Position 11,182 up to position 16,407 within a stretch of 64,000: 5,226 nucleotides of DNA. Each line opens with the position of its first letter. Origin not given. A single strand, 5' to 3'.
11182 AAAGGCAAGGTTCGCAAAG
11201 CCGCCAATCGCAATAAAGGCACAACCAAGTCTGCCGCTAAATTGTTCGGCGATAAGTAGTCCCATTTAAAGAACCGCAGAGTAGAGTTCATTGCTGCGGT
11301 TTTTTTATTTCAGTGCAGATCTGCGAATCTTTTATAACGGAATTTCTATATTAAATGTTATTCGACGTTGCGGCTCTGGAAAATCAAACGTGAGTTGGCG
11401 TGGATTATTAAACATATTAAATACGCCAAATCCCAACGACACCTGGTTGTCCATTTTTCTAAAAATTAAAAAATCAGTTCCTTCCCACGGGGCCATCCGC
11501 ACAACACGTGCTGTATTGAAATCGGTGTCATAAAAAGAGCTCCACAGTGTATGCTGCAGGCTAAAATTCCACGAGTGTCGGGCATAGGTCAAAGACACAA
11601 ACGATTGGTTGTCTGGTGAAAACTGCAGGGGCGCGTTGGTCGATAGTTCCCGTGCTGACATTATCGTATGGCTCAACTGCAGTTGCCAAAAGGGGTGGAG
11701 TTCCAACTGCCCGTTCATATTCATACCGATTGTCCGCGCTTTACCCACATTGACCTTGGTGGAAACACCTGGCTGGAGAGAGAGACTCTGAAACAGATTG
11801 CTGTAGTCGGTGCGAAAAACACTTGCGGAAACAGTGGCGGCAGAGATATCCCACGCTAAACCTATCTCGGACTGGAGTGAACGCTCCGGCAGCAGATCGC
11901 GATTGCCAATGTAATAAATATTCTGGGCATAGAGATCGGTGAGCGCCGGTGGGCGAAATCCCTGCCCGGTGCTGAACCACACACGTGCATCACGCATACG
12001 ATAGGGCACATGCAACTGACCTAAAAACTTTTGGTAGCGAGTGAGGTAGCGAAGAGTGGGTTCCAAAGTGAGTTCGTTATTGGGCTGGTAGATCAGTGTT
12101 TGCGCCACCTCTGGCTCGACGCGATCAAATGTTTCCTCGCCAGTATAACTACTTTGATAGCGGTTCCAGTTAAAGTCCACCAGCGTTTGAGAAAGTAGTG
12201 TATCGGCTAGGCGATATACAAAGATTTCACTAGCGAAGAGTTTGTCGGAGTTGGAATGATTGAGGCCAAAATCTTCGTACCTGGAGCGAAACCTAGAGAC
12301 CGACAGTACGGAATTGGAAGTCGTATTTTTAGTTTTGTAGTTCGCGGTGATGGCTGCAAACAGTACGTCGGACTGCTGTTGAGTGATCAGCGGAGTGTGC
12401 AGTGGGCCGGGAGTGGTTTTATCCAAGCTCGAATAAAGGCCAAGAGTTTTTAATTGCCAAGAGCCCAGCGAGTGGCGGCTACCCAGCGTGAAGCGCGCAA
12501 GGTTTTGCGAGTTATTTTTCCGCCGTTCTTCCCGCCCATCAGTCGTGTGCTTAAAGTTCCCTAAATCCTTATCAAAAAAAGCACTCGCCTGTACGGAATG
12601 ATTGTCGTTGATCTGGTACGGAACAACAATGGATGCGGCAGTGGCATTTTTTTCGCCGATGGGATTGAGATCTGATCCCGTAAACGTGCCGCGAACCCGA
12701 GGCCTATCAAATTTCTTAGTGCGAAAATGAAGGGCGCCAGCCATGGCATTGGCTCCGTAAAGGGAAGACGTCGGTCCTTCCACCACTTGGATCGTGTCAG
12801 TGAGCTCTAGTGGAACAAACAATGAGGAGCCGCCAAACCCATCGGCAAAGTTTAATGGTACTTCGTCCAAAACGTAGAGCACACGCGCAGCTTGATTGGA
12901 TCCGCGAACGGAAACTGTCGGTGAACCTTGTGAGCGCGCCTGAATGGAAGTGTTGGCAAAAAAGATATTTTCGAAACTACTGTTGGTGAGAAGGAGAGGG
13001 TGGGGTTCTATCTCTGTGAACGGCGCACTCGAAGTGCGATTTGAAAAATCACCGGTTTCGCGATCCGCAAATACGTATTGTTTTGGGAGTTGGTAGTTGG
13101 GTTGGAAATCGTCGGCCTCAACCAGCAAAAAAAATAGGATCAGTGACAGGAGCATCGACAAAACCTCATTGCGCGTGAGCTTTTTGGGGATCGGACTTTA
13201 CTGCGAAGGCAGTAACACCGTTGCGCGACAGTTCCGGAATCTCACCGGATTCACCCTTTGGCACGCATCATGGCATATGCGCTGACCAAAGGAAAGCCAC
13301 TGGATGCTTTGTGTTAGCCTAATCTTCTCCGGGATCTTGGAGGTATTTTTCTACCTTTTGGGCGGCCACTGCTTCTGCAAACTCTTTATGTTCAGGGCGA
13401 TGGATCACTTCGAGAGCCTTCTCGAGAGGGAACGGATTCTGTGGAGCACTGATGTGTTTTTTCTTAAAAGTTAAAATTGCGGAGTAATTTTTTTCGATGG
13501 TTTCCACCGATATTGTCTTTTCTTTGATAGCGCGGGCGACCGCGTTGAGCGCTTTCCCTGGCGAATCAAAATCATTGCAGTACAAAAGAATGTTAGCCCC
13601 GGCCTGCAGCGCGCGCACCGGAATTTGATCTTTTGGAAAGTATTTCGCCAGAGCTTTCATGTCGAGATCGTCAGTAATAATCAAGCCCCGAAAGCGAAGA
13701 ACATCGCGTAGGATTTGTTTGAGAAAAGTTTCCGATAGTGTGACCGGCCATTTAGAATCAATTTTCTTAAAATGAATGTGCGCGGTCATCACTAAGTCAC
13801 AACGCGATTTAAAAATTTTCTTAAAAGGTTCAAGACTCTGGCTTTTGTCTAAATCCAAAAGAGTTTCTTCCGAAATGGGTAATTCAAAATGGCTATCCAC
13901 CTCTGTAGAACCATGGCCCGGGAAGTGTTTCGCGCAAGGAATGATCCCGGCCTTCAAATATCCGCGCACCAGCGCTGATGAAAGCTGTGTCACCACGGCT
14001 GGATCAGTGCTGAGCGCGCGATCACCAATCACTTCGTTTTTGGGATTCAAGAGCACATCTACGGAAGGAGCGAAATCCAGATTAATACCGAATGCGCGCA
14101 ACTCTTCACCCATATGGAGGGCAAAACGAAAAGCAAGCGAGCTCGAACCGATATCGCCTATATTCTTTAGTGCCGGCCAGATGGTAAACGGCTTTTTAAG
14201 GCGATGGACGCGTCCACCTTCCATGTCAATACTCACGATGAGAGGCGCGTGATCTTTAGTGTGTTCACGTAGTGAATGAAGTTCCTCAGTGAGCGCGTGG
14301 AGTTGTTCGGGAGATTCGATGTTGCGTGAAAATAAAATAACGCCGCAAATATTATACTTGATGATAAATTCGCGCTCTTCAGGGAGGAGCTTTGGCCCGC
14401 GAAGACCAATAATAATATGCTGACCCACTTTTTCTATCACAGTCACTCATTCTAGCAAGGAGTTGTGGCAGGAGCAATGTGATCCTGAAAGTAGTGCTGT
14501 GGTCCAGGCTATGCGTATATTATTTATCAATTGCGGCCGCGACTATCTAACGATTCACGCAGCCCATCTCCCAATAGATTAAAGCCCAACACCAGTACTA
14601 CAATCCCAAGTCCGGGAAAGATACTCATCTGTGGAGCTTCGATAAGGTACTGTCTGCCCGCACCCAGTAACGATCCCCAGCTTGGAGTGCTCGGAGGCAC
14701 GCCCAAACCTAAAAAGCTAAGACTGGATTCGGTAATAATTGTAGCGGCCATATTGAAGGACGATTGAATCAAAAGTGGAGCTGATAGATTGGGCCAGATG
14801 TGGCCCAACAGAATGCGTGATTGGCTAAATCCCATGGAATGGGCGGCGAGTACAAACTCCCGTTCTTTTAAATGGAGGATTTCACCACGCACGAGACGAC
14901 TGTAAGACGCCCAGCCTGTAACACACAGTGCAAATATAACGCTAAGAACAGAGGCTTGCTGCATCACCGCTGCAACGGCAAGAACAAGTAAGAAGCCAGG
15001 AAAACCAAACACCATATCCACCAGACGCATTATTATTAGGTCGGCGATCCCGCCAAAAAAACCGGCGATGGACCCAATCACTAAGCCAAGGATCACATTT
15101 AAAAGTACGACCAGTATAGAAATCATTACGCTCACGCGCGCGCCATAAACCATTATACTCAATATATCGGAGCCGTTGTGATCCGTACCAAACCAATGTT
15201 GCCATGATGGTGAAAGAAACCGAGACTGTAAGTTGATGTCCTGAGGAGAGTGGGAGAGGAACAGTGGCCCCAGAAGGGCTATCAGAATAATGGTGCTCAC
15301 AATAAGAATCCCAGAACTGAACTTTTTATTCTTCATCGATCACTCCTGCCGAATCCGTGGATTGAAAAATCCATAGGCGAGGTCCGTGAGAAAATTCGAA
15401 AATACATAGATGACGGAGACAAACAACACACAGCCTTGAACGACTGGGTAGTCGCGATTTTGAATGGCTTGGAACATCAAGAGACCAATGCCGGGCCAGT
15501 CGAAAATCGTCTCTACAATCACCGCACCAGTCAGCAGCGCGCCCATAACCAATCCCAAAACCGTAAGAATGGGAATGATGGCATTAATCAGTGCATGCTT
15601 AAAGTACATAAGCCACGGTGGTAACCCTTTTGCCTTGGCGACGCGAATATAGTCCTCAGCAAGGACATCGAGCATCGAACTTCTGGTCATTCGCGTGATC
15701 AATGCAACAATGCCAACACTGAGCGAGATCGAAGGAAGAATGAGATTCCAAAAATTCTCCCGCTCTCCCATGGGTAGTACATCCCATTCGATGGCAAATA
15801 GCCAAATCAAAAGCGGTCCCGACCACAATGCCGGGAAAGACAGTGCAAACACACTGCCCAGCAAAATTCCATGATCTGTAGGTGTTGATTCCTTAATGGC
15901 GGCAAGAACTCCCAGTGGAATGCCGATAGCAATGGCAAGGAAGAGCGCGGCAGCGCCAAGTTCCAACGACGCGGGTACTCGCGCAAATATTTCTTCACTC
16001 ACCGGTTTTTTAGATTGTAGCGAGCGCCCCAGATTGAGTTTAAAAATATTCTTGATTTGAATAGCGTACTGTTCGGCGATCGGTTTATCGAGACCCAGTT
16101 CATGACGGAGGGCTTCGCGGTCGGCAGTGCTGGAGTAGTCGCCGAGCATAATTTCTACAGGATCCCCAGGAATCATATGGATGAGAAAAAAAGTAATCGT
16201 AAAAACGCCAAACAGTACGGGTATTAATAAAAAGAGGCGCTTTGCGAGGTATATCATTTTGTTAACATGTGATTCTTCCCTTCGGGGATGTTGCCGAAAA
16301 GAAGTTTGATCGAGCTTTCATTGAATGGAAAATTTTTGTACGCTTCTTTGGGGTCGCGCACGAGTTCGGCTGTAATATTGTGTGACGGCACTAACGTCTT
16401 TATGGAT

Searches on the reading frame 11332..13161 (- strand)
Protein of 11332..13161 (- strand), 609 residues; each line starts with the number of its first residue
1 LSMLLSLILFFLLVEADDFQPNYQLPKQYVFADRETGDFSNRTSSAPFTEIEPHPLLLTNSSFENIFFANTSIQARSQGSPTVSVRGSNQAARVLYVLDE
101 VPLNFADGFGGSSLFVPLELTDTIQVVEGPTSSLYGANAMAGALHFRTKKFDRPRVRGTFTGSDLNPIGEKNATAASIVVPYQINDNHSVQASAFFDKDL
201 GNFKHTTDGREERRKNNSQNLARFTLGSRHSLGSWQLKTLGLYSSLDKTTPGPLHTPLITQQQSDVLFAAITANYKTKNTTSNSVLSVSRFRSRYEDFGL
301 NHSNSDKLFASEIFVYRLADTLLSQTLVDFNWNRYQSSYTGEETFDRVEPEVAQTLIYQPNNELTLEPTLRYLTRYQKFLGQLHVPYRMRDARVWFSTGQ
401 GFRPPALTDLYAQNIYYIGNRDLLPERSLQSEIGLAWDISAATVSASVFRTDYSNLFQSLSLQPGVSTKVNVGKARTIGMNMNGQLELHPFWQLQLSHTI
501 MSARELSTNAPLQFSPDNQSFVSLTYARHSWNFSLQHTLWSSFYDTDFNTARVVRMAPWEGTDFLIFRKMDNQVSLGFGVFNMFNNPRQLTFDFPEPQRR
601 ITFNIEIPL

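Call 36: search_protein_families(library=pfam, max_evalue=0.0001, proteins=[window:11332-13161:-])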
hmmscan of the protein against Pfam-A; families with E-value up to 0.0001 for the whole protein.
window:11332-13161:- (609 aa): 2 families
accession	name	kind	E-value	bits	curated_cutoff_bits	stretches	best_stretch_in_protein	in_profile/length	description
PF00593.30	TonB_dep_Rec_b-barrel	-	2.3e-26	94.1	27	1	182-582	24-435/436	TonB dependent receptor-like, beta-barrel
PF07715.20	Plug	-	3.6e-11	44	23.9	1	73-143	38-107/107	TonB-dependent Receptor Plug Domain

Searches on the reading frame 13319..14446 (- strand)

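Call 36: search_protein_families(library=pfam, max_evalue=0.0001, proteins=[window:13319-14446:-])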
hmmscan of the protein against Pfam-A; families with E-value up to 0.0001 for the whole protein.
window:13319-14446:- (375 aa): 1 family
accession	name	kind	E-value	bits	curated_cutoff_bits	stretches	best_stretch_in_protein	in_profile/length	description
PF00933.27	Glyco_hydro_3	-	4.8e-71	240.2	27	1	3-325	2-314/316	Glycosyl hydrolase family 3 N terminal domain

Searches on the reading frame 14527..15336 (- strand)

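Call 36: search_protein_families(library=pfam, max_evalue=0.0001, proteins=[window:14527-15336:-])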
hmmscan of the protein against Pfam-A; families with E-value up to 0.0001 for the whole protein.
window:14527-15336:- (269 aa): 1 family
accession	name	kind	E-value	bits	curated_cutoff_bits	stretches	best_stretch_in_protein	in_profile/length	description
PF00528.27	BPD_transp_1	-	1.2e-24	87.4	26.4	1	84-266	1-181/184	Binding-protein-dependent transport system inner membrane component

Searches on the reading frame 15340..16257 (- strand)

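Call 36: search_protein_families(library=pfam, max_evalue=0.0001, proteins=[window:15340-16257:-])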
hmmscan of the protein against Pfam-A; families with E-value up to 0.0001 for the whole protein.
window:15340-16257:- (305 aa): 2 families
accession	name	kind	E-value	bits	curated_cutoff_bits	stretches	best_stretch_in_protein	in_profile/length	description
PF00528.27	BPD_transp_1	-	2.5e-41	141.9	26.4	1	112-304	1-184/184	Binding-protein-dependent transport system inner membrane component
PF19300.4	BPD_transp_1_N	-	9.4e-12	45.6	23.8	1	3-97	4-110/114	Binding-prot-dependent transport system membrane comp, N-term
